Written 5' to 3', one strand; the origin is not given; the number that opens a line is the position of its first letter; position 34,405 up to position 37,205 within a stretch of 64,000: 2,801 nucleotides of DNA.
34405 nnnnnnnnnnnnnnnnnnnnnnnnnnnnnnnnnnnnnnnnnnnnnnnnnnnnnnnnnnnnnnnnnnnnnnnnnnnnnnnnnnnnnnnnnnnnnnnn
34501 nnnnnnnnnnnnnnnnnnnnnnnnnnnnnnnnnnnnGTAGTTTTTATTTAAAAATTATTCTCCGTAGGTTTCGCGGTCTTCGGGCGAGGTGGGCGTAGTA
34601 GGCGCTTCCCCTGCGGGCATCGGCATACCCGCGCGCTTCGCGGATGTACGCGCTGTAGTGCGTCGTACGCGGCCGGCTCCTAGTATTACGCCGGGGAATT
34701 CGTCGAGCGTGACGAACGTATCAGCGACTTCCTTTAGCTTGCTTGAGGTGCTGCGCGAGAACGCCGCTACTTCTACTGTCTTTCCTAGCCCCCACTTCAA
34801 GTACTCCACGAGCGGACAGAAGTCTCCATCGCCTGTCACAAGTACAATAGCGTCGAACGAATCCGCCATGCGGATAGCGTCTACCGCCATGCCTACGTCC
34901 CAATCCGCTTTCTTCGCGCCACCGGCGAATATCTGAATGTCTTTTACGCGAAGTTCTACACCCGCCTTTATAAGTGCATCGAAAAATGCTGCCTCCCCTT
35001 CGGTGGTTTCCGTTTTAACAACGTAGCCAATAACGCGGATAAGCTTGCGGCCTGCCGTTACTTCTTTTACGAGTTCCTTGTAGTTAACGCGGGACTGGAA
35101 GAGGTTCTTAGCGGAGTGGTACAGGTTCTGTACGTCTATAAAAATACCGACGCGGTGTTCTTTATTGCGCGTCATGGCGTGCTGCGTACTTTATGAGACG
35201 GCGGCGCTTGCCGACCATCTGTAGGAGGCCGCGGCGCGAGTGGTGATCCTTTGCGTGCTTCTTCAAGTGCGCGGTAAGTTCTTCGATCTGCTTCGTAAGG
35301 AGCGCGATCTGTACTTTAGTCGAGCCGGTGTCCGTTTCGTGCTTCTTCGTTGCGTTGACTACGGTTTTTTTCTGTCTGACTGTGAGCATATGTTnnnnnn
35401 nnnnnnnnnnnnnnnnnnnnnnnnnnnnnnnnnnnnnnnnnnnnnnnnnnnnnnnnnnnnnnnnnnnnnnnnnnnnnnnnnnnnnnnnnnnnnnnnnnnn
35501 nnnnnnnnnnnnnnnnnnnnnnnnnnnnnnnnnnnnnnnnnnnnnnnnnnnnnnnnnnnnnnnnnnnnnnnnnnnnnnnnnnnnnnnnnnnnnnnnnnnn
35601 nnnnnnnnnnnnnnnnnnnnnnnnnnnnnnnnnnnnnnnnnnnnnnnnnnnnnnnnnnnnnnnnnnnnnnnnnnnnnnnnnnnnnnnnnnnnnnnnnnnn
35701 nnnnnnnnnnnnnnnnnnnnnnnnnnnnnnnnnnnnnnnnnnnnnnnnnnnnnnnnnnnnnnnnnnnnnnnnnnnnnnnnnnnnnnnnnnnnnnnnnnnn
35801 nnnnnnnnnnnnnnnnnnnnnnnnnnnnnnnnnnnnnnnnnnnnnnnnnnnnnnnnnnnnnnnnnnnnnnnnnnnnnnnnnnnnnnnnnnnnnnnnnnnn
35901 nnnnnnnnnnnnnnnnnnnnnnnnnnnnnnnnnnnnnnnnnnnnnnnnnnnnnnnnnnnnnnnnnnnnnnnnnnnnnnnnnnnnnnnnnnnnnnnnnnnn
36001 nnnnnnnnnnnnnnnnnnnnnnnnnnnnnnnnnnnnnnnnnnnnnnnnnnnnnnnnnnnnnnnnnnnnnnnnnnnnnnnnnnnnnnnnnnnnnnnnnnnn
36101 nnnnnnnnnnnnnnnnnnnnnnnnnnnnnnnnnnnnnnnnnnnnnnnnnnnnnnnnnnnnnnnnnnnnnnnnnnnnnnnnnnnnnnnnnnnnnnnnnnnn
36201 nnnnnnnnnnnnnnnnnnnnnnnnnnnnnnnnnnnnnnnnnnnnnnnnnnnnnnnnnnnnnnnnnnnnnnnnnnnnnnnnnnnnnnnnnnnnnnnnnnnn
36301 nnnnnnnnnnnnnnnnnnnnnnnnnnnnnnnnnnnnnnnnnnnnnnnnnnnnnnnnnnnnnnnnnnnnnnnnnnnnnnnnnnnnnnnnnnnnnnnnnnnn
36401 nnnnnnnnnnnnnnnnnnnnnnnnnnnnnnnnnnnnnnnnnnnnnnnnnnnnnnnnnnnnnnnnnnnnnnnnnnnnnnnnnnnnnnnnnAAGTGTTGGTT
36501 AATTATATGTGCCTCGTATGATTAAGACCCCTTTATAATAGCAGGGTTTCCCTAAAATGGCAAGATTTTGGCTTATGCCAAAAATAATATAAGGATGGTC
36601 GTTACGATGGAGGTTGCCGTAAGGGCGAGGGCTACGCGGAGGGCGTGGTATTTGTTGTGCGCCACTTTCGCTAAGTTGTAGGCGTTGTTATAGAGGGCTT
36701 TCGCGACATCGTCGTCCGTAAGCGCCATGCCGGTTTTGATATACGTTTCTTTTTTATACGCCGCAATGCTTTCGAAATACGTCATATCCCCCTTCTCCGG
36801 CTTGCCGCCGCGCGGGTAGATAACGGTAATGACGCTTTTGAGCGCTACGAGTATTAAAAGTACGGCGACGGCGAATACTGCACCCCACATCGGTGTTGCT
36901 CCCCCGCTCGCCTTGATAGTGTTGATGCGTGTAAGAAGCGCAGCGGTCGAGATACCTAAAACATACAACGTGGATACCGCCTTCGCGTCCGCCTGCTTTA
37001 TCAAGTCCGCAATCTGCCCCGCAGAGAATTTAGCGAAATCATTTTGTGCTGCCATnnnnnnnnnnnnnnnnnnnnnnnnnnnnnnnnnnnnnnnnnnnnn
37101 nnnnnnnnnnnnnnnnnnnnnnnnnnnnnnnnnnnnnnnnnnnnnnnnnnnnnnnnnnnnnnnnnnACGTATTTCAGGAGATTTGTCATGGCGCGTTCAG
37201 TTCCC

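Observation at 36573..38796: Divergent pair of unknown genes (SLATT-like 2-TM membrane protein and a Cys-rich protein) with tandem TCGAAA repeats between them, next to a stand-alone Cas4-like nuclease; a possible defence or conflict module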

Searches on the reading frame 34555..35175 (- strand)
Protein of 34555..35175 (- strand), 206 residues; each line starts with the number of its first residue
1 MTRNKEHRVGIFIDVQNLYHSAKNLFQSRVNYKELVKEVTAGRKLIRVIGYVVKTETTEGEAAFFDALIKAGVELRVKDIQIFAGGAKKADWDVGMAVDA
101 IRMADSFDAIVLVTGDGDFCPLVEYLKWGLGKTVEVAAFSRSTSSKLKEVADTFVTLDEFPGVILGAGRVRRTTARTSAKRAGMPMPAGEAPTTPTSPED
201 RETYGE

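Call 3: search_protein_families(library=pfam, proteins=[window:34555-35175:-], max_evalue=1)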
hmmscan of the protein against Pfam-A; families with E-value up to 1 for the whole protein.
window:34555-35175:- (206 aa): 1 family
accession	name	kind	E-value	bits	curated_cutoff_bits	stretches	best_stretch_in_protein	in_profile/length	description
PF01936.24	NYN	-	1.6e-33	116.7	24.2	1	8-158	1-145/145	NYN domain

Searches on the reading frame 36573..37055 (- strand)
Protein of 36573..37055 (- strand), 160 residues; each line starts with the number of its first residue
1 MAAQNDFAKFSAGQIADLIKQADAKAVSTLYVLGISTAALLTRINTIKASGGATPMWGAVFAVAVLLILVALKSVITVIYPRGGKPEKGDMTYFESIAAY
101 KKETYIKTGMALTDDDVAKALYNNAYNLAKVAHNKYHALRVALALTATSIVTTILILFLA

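Call 3: search_protein_families(library=pfam, proteins=[window:36573-37055:-], max_evalue=1)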
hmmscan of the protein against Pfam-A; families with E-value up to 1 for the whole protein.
window:36573-37055:- (160 aa): 2 families
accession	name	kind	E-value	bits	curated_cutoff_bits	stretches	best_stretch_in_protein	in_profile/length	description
PF18967.5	PycTM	-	5.6e-13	49.7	27.2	1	55-147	7-105/107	Pycsar effector protein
PF06084.16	Cytomega_TRL10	-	0.13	12.8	20.2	1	51-107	53-105/149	Cytomegalovirus TRL10 protein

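Call 4: search_protein_families(library=padloc, proteins=[window:36573-37055:-], max_evalue=1)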
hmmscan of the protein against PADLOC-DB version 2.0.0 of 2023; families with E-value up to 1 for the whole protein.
window:36573-37055:- (160 aa): 11 families
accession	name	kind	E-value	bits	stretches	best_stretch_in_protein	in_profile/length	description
PDLC02364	PycTM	-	2.7e-21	74.6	1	4-157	5-149/160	-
PDLC00700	Effector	-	3.2e-14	51.3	1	38-158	38-165/173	2TM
PDLC02363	PycTM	-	3.8e-13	47.6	1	5-159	6-152/154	-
PDLC02365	PycTM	-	4.8e-11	41.3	1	5-158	2-160/165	-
PDLC00685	Effector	-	5.9e-10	37.2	1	32-155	42-164/174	2TM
PDLC00711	Effector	-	2.6e-08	32.3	1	21-157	24-158/164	2TM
PDLC00692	Effector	-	9.1e-08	30.1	1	62-158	58-153/167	2TM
PDLC00678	Effector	-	2.6e-06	25.6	1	60-158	72-172/184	2TM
PDLC00668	Effector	-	0.00027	18.9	1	13-155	19-172/184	2TM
PDLC02362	PycTM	-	0.00036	19.3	1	112-155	22-65/74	-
PDLC00691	Effector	-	0.00056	17.8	1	15-158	14-166/176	2TM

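Call 5: search_protein_families(library=ncbifam, proteins=[window:36573-37055:-], max_evalue=1)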
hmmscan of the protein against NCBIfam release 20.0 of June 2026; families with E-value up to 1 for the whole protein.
window:36573-37055:- (160 aa): 0 families

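Call 18: find_related_loci(query=window:36573-37055:-, collection=genome_contigs, flank=6000)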
Query window:36573-37055:- (160 aa) in genome_contigs; peptide patterns used: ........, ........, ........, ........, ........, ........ (x = any residue, [..] = any of these).
121 stretches matched a pattern; 2 encode a relative of the query (tblastn E <= 1e-3); 1 distinct loci.
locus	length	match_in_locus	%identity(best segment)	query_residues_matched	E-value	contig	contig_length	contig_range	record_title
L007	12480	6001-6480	97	1-160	9e-101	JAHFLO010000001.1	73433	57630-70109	MAG: Candidatus Harrisonbacteria bacterium isolate nzgw435 NODE_108_length_73434_cov_10.264005, whole genome shotgun seq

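Call 58: find_related_loci(query=A6, collection=metagenome_contigs, flank=5000)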
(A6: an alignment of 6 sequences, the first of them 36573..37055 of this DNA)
Query A6 (160 aa) in metagenome_contigs; peptide patterns used: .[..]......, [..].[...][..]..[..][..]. (x = any residue, [..] = any of these).
336 stretches matched a pattern; 4 encode a relative of the query (tblastn E <= 1e-3); 4 distinct loci.
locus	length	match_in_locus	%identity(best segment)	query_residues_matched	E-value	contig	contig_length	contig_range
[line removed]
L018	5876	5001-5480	90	1-160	6e-95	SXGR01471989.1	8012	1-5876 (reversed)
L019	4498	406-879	88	3-160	9e-91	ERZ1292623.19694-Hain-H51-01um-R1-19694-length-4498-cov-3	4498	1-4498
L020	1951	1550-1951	59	3-136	1e-55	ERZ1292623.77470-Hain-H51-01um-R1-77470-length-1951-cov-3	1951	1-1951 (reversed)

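Call 64: find_homologous_proteins(query=A6, max_evalue=0.00001)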
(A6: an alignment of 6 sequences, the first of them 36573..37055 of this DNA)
Query A6 (6 sequences) (160 aa, profile of the alignment): 18 proteins with E <= 0.00001 among 8000 candidates.
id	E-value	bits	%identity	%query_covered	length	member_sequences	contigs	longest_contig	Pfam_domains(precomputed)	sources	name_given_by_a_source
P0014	6.4e-87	307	65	99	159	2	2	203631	PF18967.6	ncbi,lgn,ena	-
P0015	5.2e-86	304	86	99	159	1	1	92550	PF18967.6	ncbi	-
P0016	6.3e-84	297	90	99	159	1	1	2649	PF18967.6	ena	-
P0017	7.6e-84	297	94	100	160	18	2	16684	PF18967.6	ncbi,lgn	-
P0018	3.7e-83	295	88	99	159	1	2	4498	PF18967.6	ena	-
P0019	5.1e-83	294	61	99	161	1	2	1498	PF18967.6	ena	-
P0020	7.1e-83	294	89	98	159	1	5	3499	PF18967.6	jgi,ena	-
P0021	1.1e-82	293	90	100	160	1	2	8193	PF18967.6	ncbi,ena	-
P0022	8.8e-82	290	60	97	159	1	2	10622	PF18967.6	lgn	-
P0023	1.6e-79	283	64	97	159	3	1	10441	PF18967.6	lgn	-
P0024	3.3e-78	279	65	97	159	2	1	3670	PF18967.6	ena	-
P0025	2.6e-77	276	64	96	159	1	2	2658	PF18967.6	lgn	-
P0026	1.0e-71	258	71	100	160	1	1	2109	PF18967.6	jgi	jgi:hypothetical protein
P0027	6.3e-66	239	58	98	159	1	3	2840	PF18967.6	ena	-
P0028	1.5e-51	192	53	97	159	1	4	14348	PF18967.6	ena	-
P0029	4.8e-47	178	46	100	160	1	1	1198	PF18967.6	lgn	-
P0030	6.9e-44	167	45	98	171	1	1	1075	PF18967.6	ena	-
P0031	1.2e-41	160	47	96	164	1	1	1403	PF18967.6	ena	-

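Call 65: find_encoding_contigs(protein=P0028, flank=6000, max_places=3)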
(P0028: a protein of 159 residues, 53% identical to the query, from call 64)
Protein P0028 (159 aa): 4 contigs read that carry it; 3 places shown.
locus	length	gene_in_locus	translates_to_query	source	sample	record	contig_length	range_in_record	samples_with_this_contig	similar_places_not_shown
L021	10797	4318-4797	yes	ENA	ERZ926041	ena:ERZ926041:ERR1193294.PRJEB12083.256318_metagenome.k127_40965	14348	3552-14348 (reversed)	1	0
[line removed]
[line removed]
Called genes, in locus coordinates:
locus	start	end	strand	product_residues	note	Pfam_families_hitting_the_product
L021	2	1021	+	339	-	?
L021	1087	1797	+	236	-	PF01797:Y1_Tnp (weak)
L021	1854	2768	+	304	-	PF00722:Glyco_hydro_16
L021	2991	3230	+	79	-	-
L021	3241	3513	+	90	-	-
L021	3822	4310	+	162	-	-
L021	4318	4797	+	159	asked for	PF18967:PycTM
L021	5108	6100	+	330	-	PF01297:ZnuA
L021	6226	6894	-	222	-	-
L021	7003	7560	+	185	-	-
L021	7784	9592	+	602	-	PF01807:Zn_ribbon_DnaG, PF08275:DNAG_N, PF01751:Toprim, PF13155:Toprim_2, PF13362:Toprim_3 (weak), PF13662:Toprim_4, PF10410:DnaB_bind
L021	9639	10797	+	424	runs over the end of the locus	PF03979:Sigma70_r1_1, PF00140:Sigma70_r1_2, PF04542:Sigma70_r2, PF04539:Sigma70_r3, PF04545:Sigma70_r4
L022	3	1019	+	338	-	?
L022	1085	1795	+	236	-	PF01797:Y1_Tnp (weak)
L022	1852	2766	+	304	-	PF00722:Glyco_hydro_16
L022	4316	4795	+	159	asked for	PF18967:PycTM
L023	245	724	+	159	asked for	PF18967:PycTM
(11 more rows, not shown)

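Call 66: find_encoding_contigs(protein=P0017, flank=5000, max_places=3)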
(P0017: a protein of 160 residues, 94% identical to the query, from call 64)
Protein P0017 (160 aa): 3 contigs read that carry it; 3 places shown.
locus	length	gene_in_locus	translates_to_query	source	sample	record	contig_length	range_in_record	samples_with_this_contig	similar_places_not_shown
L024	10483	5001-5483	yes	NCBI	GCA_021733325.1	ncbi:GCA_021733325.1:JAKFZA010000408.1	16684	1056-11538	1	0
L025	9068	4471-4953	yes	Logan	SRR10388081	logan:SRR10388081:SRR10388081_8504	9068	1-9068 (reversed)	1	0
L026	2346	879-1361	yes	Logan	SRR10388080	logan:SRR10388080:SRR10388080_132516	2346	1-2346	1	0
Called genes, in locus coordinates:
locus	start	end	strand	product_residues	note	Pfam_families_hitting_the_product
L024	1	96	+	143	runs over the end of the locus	-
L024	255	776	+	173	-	PF07823:CPDase, PF13563:2_5_RNA_ligase2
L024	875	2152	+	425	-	PF03952:Enolase_N, PF00113:Enolase_C, PF13378:MR_MLE_C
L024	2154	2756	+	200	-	PF00300:His_Phos_1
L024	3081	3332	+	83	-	-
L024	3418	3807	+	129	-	PF09945:DUF2177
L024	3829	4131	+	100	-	PF01741:MscL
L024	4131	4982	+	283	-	PF12705:PDDEXK_1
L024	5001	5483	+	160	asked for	PF18967:PycTM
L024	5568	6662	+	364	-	PF23459:S1_RRP5 (faint), PF00575:S1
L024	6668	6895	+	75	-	PF00312:Ribosomal_S15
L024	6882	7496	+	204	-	PF01936:NYN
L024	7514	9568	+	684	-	PF01138:RNase_PH, PF00013:KH_1 (weak), PF00575:S1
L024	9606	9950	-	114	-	-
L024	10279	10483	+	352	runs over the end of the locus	-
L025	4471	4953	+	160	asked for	PF18967:PycTM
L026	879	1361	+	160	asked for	PF18967:PycTM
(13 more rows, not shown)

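Call 78: search_protein_families(library=phrogs, proteins=[window:36573-37055:-, L018:4113-4808:-], max_evalue=0.1)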
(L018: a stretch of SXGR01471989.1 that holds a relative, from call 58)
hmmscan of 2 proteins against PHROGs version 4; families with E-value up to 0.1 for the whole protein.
window:36573-37055:- (160 aa): 0 families

L018:4113-4808:- (231 aa): 0 families

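Call 79: search_protein_families(library=padloc, proteins=[L021:3822-4310:+, L021:4318-4797:+, L018:4113-4808:-], max_evalue=0.01)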
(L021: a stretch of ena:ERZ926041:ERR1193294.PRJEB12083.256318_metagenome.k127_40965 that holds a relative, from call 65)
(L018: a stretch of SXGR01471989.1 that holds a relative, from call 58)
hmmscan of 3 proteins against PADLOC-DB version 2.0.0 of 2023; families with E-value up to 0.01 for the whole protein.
L021:3822-4310:+ (162 aa): 0 families

L021:4318-4797:+ (159 aa): 11 families
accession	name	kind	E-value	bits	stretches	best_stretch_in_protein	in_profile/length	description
PDLC02364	PycTM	-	2.9e-22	77.8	1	8-156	10-149/160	-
PDLC02363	PycTM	-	1.3e-17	62.1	1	11-158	13-152/154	-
PDLC00700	Effector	-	2.8e-14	51.5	1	28-157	34-165/173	2TM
PDLC00711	Effector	-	2.3e-13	48.7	1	18-156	22-158/164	2TM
PDLC00685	Effector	-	1.2e-11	42.7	1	32-154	43-164/174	2TM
PDLC00692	Effector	-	3.2e-11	41.4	1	58-159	56-155/167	2TM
PDLC00678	Effector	-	1.7e-09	36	1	38-157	48-172/184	2TM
PDLC02365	PycTM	-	2.5e-09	35.7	1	10-156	8-159/165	-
PDLC02362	PycTM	-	4e-06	25.6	1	112-156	23-67/74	-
PDLC00668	Effector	-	7.8e-06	23.9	1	11-154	18-172/184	2TM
PDLC00691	Effector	-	0.00014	19.8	1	9-156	9-165/176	2TM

L018:4113-4808:- (231 aa): 0 families

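Call 83: search_solved_structures(query=A6, max_evalue=1)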
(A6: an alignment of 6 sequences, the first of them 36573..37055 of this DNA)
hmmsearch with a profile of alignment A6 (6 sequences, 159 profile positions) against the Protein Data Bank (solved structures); distinct sequences matched with E-value up to 1: 1.
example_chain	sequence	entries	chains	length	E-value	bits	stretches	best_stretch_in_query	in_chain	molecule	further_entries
5cwq_A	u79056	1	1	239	0.18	14.7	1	59-135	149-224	Designed helical repeat protein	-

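Call 87: find_related_loci(query=A6, collection=viral_contigs, flank=5000)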
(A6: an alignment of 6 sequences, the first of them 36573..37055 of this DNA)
Query A6 (160 aa) in viral_contigs; peptide patterns used: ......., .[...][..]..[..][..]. (x = any residue, [..] = any of these).
147 stretches matched a pattern, but none encodes a relative of the query by tblastn (E <= 1e-3).
